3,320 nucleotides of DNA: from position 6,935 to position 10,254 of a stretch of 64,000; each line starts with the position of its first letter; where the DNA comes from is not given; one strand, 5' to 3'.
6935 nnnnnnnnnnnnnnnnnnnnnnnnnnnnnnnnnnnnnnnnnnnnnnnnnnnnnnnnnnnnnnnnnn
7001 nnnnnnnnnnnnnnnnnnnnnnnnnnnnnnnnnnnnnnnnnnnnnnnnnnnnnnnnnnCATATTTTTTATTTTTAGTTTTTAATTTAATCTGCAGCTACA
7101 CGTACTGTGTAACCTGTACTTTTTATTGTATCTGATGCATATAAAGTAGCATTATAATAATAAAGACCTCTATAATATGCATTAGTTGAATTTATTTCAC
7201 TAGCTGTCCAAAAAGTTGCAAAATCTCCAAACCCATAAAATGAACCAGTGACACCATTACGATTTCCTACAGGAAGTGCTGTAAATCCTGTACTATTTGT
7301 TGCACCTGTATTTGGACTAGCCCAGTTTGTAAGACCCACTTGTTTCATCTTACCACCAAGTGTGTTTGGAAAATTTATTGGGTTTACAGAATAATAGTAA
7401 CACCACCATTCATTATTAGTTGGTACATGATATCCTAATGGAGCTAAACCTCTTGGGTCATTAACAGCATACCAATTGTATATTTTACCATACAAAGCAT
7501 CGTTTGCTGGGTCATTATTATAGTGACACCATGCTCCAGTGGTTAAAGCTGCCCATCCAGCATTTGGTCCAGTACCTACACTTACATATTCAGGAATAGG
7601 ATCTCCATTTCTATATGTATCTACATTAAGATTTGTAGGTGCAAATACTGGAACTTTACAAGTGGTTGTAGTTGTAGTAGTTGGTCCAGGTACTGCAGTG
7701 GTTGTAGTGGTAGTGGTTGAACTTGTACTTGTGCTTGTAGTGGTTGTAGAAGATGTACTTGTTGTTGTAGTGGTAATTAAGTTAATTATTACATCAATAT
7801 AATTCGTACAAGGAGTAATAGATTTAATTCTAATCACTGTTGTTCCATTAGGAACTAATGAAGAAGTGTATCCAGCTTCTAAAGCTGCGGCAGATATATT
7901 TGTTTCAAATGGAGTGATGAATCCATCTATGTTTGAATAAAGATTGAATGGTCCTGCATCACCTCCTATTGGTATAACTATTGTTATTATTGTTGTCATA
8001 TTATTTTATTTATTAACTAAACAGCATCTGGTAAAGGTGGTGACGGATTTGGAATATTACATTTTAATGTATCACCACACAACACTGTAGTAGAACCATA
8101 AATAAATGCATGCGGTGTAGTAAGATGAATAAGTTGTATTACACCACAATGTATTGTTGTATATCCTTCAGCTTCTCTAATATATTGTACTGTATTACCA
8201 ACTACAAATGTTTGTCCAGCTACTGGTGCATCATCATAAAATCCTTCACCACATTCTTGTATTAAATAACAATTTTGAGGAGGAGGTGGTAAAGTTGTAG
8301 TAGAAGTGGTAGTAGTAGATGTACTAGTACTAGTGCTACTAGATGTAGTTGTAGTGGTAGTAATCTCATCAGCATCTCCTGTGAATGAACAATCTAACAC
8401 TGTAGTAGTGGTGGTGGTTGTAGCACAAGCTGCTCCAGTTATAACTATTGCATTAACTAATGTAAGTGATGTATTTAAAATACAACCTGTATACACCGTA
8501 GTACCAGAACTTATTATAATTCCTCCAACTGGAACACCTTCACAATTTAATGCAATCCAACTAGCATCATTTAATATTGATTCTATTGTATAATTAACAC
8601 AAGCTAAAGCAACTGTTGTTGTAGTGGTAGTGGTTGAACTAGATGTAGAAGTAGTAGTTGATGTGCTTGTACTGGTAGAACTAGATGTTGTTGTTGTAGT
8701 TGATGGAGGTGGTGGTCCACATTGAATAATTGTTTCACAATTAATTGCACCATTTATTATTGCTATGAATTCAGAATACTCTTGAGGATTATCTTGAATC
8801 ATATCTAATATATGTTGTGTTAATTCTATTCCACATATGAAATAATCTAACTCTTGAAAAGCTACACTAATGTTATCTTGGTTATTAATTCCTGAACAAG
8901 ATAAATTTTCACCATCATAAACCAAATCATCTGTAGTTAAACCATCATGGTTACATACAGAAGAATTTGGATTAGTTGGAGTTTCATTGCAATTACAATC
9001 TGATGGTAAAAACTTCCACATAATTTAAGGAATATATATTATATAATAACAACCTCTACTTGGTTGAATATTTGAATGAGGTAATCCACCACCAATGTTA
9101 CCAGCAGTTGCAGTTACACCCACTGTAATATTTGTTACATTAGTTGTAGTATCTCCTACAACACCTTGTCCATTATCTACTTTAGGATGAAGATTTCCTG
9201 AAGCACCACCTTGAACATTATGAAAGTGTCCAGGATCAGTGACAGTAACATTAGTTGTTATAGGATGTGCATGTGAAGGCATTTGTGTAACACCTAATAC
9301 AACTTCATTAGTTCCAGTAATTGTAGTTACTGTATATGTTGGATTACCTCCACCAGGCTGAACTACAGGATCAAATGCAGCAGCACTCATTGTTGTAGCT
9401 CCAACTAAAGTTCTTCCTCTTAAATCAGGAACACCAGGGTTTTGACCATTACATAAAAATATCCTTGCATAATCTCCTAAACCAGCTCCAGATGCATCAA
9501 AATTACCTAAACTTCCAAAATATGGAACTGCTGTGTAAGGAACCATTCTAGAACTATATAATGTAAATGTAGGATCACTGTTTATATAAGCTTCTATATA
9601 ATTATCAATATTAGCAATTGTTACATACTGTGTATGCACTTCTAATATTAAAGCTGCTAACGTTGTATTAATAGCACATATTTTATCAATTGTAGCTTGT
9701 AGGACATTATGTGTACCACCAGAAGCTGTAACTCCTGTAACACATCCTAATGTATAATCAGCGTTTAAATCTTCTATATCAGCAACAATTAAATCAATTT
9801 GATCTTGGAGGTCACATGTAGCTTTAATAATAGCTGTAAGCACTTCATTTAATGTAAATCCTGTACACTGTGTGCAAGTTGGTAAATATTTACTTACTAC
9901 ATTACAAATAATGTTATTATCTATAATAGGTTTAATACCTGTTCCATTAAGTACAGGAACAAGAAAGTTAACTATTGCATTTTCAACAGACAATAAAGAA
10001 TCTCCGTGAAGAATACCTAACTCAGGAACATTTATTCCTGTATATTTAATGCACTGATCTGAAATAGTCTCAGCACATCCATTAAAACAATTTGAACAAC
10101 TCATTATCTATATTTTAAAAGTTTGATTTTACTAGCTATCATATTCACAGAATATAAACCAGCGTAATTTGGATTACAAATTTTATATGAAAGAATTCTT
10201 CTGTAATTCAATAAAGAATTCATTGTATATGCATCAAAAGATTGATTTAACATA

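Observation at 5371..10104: Tail-fibre cassette of five paralogs built by domain shuffling: two FISUMP C-terminal domains, one tail-collar domain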

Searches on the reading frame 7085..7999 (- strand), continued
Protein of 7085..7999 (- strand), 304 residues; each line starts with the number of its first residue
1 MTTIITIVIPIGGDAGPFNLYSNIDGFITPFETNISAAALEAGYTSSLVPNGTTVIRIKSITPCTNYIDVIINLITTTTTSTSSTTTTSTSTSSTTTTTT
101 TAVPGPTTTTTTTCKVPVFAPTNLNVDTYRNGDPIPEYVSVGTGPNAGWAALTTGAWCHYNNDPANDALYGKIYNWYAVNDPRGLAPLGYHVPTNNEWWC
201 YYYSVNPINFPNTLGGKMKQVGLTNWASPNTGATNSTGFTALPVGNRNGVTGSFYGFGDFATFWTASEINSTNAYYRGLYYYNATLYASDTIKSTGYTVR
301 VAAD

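Call 70: fold_search(model_id=the predicted structure, library=viral)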
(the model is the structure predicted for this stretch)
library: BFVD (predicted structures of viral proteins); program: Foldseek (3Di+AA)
matches with E <= 10: 62; with E <= 0.001: 7
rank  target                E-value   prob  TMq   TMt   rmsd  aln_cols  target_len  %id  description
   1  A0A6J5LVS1            3.9e-24  1.00  0.56  0.20   3.2       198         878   39  Fibrobacter succinogenes major paralogous domain [uncultured Caudovirales phage]
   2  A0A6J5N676            2.0e-09  1.00  0.40  0.33   1.3       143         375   26  Fibrobacter succinogenes major paralogous domain [uncultured Caudovirales phage]
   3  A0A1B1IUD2            1.3e-08  1.00  0.39  0.12   1.9       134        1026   33  (no name in the UniProt tables at hand)
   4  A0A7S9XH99            2.4e-08  1.00  0.23  0.17  23.3       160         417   41  Uncharacterized protein [Virus NIOZ-UU157]
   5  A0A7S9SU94            2.0e-06  1.00  0.23  0.86   1.7        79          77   40  Uncharacterized protein [Virus NIOZ-UU157]
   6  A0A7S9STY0            9.7e-06  1.00  0.22  0.07  22.1       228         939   28  Uncharacterized protein [Virus NIOZ-UU157]
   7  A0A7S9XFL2            2.9e-05  1.00  0.22  0.82   1.7        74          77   34  Uncharacterized protein [Virus NIOZ-UU157]
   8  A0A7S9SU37            6.0e-03  1.00  0.21  0.22   3.0        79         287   23  Uncharacterized protein [Virus NIOZ-UU157]
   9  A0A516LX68            9.2e-02  0.96  0.21  0.23   9.9       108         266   27  (no name in the UniProt tables at hand)
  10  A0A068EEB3            6.1e-01  0.30  0.13  0.19   3.7        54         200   15  C-type lectin family protein [Pigeonpox virus]
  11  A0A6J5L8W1            7.3e-01  0.35  0.18  0.45   7.6        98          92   16  Uncharacterized protein [uncultured Caudovirales phage]
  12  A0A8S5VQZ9            8.2e-01  0.05  0.10  0.09  21.5       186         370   12  (no name in the UniProt tables at hand)
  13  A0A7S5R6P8            1.0e+00  0.08  0.11  0.31  13.2        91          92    8  (no name in the UniProt tables at hand)
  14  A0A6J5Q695            1.2e+00  0.08  0.17  0.12  26.2       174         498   17  Intramolecular chaperone auto-processing domain containing protein [uncultured Caudovirales phage]
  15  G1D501                1.2e+00  0.06  0.10  0.28   7.6        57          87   19  Uncharacterized protein [Mycobacterium phage Pixie]
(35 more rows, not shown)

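Call 75: find_related_loci(query=A1, collection=genome_contigs, flank=3000)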
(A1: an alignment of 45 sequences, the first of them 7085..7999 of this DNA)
Query A1 (304 aa) in genome_contigs; peptide patterns used: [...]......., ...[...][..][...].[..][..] (x = any residue, [..] = any of these).
600 stretches matched a pattern (row limit reached: there are more); 584 encode a relative of the query (tblastn E <= 1e-3); the best 80 are kept; 80 distinct loci.
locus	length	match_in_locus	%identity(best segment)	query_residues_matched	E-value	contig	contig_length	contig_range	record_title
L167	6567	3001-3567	49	106-304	5e-52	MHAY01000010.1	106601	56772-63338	MAG: Ignavibacteria bacterium RIFOXYC2_FULL_35_21 rifoxyc2_full_scaffold_124, whole genome shotgun sequence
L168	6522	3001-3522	52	123-304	2e-51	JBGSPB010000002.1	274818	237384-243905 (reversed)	MAG: Chitinophagaceae bacterium isolate JTS-AC294 k141_2625240, whole genome shotgun sequence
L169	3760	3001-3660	42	70-304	2e-50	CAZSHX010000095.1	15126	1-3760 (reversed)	MAG TPA_asm: uncultured Hyphomicrobiales bacterium isolate SRP284006_co1_568 genome assembly, contig: NODE_6838_length_1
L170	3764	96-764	44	74-304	5e-50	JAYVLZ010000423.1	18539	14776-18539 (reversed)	MAG: Chitinophagaceae bacterium isolate GL56_Down_metabinner_7 GL56_Down_metabinner_7_422, whole genome shotgun sequence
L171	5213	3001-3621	47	89-304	8e-50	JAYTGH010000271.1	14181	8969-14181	MAG: Flavobacterium sp. isolate GFS_2297 GFS_2297_270, whole genome shotgun sequence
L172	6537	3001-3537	49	117-304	4e-50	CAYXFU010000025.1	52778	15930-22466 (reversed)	MAG TPA_asm: uncultured Hyphomicrobiales bacterium isolate SRP272421_co4_697 genome assembly, contig: NODE_941_length_52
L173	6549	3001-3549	47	119-304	2e-49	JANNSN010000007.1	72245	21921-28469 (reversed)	MAG: Chitinophagaceae bacterium isolate SOY_31_metabat_211 SOY_31_k141_2871848, whole genome shotgun sequence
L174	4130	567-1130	50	108-304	5e-49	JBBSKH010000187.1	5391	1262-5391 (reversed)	MAG: Chitinophagales bacterium isolate LS4_metabat2.285 LS4_metabat2.285_K_3669274_L_5391_cov_14.7196, whole genome shot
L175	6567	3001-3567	48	106-304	4e-49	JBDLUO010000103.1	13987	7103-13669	MAG: Bacteroidota bacterium isolate littlewindriver_2019_sw_WHONDRS-S19S_0009_B_bin.41 scaffold_1897324, whole genome sh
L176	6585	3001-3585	45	101-304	4e-49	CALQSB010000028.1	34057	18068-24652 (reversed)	MAG: Chitinophaga pinensis isolate HRSG-E1-bin-88 genome assembly, contig: HRSG-E1-C517, whole genome shotgun sequence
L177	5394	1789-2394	45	98-304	3e-49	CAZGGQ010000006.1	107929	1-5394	MAG TPA_asm: uncultured Chitinophaga sp. isolate binchicken_co248_745 genome assembly, contig: NODE_118_length_107929_co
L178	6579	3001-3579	49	118-304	1e-48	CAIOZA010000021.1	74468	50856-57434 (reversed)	MAG: uncultured Ignavibacteria bacterium isolate KTt_bin-1687 genome assembly, contig: bin-1687:021/148, whole genome sh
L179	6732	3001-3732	40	66-304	1e-48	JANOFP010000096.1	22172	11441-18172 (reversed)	MAG: Bacteroidota bacterium isolate SOY_64_metabat_41 SOY_64_k141_648725, whole genome shotgun sequence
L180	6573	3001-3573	45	106-304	2e-48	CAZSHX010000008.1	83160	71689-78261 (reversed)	MAG TPA_asm: uncultured Hyphomicrobiales bacterium isolate SRP284006_co1_568 genome assembly, contig: NODE_336_length_83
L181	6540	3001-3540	47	118-304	2e-48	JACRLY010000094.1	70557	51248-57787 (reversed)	MAG: Ignavibacteriae bacterium isolate NC_groundwater_1893_Pr3_B-0.1um_34_8 SR2-18-B1_coassembly_253501, whole genome sh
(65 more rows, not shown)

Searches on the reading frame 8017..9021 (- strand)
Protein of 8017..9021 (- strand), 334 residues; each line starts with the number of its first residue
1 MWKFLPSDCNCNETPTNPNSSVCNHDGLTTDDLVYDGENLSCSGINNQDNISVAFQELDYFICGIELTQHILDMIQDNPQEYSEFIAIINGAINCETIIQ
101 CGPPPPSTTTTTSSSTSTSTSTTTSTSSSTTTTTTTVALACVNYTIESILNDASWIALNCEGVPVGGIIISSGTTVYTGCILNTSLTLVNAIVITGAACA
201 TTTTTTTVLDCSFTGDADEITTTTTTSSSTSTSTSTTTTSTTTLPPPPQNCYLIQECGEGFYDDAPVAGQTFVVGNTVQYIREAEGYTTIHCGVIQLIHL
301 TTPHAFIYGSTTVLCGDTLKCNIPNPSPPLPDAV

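Call 3: search_protein_families(library=ncbifam, proteins=[window:8017-9021:-], max_evalue=0.01)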
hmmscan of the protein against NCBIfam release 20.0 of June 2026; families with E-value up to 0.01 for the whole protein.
window:8017-9021:- (334 aa): 1 family
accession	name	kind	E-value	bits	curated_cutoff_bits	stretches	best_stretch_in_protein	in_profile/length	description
NF052551.1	EnvBioLpgNMYCTU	equivalog_domain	0.0084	15.5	250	0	108-152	22-66/227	envelope biogenesis lipoprotein LpqN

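Call 4: search_protein_families(library=pfam, proteins=[window:8017-9021:-], max_evalue=0.01)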
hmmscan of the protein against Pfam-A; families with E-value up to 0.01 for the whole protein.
window:8017-9021:- (334 aa): 0 families

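Call 5: search_protein_families(library=phrogs, proteins=[window:8017-9021:-], max_evalue=0.01)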
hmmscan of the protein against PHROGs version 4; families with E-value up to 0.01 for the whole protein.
window:8017-9021:- (334 aa): 0 families

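Call 6: search_protein_families(library=pfam, proteins=[window:8017-9021:-], max_evalue=10)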
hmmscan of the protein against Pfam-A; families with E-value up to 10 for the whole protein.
window:8017-9021:- (334 aa): 3 families
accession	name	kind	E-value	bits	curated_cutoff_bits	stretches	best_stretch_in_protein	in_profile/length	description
PF06112.16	Herpes_capsid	-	1.5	9.3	25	1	102-134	123-156/172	Gammaherpesvirus capsid protein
PF05642.16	Sporozoite_P67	-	1.6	7.2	28.9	1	109-136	277-304/727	Sporozoite P67 surface antigen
PF04651.18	Pox_A12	-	1.9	8.9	25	1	193-260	54-121/183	Poxvirus A12 protein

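Call 55: find_homologous_proteins(query=window:8017-9021:-, max_evalue=0.001)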
Query window:8017-9021:- (334 aa): 113 proteins with E <= 0.001 among 8000 candidates.
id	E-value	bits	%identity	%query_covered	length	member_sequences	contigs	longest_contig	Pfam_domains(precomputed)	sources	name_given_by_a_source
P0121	2.6e-208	709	98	100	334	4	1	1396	-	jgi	-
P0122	6.2e-185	632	87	100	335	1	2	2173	-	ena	-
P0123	6.3e-126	438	91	66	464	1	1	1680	-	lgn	-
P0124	1.9e-123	430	90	66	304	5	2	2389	-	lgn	-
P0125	2.1e-59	219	54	63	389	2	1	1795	-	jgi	jgi:hypothetical protein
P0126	2.8e-58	216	54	63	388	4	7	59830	-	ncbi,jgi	jgi:hypothetical protein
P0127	6.1e-58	215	53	68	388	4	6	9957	-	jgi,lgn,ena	jgi:hypothetical protein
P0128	1.1e-56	210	56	56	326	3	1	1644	-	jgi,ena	jgi:hypothetical protein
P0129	5.0e-52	195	54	57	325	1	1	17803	-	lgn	-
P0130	4.3e-44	169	56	31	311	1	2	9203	-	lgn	-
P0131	1.2e-43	168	44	60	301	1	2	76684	-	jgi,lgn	jgi:hypothetical protein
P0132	1.5e-42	164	57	31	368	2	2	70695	-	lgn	-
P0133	2.5e-42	163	-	-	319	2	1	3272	-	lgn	-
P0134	4.5e-42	162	45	60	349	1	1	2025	-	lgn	-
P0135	8.1e-42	162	39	74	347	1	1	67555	-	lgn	-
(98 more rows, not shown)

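Call 66: predict_structure(alignment_id=A3)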
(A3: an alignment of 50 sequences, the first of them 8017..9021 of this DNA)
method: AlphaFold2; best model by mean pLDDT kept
length: 334 residues; sequences in the alignment: 50
mean_pLDDT: 55.9   pTM: 0.31
mean pLDDT of the five models: 55.9, 55.6, 53.3, 51.9, 50.6
residues with pLDDT >= 90: 59; 70-90: 60; 50-70: 31; < 50: 184
segments of 3 or more residues with pLDDT < 50: 1-22, 93-129, 209-219, 224-334
pLDDT, mean of each block of 10 residues (from residue 1): 37 44 56 82 82 77 75 77 70 49 39 35 42 70 97 96 95 96 96 94 58 42 46 35 33 27 31 29 28 26 27 26 32 34
secondary structure, 60 per line:
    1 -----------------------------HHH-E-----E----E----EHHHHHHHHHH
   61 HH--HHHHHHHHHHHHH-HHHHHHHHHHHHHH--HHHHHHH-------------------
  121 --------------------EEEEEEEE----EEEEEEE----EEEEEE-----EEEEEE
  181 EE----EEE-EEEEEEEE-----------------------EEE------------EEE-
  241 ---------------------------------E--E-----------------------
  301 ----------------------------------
elements in order: H51-62 H65-77 H79-92 H95-101 E141-148 E153-159 E164-169 E175-182 E187-189 E191-198 E222-224 E237-239

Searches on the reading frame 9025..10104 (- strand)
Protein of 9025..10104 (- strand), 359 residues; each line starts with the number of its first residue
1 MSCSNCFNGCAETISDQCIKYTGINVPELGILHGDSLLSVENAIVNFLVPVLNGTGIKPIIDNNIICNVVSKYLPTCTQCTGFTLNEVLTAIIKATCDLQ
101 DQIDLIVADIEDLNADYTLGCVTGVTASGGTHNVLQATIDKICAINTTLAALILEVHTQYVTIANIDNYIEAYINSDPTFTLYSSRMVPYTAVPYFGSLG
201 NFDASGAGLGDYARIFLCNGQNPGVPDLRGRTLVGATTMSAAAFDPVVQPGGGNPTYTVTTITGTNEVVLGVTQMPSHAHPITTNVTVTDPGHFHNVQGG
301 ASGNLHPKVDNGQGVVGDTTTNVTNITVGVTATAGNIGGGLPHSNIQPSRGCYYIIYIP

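Call 3: search_protein_families(library=ncbifam, proteins=[window:9025-10104:-], max_evalue=0.01)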
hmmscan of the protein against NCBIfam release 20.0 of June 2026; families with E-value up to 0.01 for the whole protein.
window:9025-10104:- (359 aa): 0 families

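Call 4: search_protein_families(library=pfam, proteins=[window:9025-10104:-], max_evalue=0.01)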
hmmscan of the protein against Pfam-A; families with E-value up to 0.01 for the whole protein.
window:9025-10104:- (359 aa): 1 family
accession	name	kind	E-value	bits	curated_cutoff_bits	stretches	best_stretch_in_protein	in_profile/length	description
PF21939.1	Gp10_C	-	0.00039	21.8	27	1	230-353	35-134/139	Baseplate structural protein Gp10, C-terminal domain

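Call 5: search_protein_families(library=phrogs, proteins=[window:9025-10104:-], max_evalue=0.01)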
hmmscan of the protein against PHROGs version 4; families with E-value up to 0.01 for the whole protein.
window:9025-10104:- (359 aa): 3 families
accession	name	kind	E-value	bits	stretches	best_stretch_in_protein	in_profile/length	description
phrog_8763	-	tail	8e-15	55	1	217-356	607-746/1024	tail protein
phrog_8469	-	tail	2.8e-11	44.3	1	216-334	149-253/303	tail fiber protein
phrog_20878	-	tail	0.00022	21.8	1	227-353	249-359/365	tail fiber protein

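Call 6: search_protein_families(library=pfam, proteins=[window:9025-10104:-], max_evalue=10)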
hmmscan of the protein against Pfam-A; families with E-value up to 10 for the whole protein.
window:9025-10104:- (359 aa): 1 family
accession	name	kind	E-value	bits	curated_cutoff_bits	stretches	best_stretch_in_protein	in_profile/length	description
PF21939.1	Gp10_C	-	0.00039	21.8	27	1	230-353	35-134/139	Baseplate structural protein Gp10, C-terminal domain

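Call 10: search_dna_similar(query=window:9025-10104:-, collection=phages, mode=protein, max_rows=30, max_evalue=0.001)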
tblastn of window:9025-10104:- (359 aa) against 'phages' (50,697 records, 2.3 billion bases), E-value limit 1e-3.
No match.

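Call 27: search_solved_structures(query=window:9025-10104:-, max_evalue=1, show_alignments=2)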
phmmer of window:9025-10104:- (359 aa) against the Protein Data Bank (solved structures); distinct sequences matched with E-value up to 1: 1.
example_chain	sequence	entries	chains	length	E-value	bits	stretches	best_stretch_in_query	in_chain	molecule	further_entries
6r6k_A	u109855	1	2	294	0.16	14.1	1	196-285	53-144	ABC transporter substrate-binding protein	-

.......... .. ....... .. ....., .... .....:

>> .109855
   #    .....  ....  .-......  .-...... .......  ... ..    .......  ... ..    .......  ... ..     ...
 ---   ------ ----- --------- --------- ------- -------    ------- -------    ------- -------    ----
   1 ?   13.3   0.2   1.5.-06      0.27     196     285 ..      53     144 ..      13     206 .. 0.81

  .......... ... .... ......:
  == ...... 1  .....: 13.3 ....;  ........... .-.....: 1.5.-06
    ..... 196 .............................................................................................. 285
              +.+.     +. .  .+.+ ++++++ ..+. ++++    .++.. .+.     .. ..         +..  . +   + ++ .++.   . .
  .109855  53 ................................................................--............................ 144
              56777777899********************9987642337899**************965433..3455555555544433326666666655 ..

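Call 54: search_solved_structures(query=A2, max_evalue=1, show_alignments=3)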
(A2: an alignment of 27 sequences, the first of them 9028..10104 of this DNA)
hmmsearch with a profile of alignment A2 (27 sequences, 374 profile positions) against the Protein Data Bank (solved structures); distinct sequences matched with E-value up to 1: 7.
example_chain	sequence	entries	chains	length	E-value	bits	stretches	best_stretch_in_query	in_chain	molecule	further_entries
8kec_A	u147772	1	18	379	0.1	14.9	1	258-353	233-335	Long tail fiber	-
2fkk_A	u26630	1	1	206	0.11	14.8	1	227-303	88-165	Baseplate structural protein Gp10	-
7zgx_A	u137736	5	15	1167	0.18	14.1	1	78-167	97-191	S-layer protein SlpA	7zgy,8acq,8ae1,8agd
9qgo_A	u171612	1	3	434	0.18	14.1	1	215-292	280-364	Tail fiber protein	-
4lin_A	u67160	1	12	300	0.24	13.7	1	86-170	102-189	Tail needle protein gp26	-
2fl8_A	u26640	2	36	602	0.66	12.2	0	227-299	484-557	Baseplate structural protein Gp10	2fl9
5hx2_G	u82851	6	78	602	0.97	11.7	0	227-299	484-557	Baseplate wedge protein gp10 | gp10, baseplate wedge protein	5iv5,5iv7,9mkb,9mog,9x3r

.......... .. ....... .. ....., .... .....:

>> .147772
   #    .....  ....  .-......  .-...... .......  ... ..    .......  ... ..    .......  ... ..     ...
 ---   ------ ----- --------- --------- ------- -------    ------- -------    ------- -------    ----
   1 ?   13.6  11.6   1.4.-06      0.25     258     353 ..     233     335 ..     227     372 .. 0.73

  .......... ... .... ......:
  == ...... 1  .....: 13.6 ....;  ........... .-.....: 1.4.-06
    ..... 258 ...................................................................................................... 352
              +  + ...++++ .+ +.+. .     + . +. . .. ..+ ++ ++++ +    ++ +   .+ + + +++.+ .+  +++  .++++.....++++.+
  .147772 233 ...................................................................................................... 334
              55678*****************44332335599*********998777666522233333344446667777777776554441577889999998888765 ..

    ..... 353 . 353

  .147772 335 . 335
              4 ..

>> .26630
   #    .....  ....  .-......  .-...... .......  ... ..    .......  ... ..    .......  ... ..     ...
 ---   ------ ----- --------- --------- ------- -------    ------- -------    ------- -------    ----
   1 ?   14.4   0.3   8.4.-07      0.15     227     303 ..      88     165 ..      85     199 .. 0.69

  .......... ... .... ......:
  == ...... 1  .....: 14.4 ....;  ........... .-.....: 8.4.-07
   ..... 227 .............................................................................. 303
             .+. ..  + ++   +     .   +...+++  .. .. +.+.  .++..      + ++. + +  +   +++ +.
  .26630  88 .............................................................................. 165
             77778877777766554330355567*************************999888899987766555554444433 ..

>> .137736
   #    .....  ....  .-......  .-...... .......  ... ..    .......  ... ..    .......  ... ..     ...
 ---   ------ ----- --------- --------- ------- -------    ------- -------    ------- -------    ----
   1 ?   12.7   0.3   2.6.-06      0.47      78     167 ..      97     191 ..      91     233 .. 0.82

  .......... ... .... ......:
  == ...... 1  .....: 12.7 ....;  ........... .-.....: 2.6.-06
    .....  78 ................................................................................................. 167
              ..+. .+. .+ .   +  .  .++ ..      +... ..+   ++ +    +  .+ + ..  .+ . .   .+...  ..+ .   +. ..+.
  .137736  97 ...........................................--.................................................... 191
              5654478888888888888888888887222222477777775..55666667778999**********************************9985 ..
